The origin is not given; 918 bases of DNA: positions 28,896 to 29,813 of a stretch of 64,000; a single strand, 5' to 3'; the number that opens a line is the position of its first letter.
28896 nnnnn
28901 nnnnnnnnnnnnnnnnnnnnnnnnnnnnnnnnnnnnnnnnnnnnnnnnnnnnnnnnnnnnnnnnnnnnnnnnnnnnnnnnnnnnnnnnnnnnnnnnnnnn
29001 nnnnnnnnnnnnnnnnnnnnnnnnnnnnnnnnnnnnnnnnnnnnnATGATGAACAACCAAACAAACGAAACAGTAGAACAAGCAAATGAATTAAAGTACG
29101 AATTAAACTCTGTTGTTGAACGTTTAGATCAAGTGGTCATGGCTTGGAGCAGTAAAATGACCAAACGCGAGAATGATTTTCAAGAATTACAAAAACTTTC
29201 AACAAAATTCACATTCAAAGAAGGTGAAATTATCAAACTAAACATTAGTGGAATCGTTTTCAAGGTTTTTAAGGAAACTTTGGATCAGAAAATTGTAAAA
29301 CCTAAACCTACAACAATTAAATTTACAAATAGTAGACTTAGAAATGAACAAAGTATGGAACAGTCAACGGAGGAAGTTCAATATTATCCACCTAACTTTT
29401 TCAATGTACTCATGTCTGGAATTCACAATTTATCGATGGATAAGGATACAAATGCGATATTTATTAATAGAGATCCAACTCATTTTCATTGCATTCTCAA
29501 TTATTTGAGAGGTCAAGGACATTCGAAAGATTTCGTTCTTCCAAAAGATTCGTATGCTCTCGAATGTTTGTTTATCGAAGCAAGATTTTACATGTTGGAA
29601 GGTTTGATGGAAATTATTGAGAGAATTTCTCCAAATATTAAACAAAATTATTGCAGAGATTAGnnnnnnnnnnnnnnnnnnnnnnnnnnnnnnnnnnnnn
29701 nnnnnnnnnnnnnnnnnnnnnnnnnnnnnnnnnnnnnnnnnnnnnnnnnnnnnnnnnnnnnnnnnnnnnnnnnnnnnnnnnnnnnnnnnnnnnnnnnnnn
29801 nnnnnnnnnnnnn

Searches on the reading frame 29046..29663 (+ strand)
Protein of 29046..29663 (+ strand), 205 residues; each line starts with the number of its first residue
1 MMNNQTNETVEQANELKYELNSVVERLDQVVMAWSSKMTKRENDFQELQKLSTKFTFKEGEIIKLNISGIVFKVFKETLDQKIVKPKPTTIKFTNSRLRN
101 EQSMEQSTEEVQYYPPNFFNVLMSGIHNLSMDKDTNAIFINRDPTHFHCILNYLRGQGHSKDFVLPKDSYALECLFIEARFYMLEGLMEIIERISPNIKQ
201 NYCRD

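Call 10: search_protein_families(library=pfam, proteins=[window:29046-29663:+], max_evalue=0.00001)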
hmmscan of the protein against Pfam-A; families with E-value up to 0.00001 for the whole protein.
window:29046-29663:+ (205 aa): 1 family
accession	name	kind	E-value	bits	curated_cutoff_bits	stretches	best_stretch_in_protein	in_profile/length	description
PF02214.28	BTB_2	-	2.6e-12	47.4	21.4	1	63-188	1-91/94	BTB/POZ domain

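Call 77: search_protein_families(library=pfam, proteins=[L011:2-2089:+], max_evalue=0.001)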
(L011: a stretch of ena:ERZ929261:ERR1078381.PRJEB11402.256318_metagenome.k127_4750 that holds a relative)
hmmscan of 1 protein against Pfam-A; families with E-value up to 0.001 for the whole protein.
L011:2-2089:+ (695 aa): 0 families
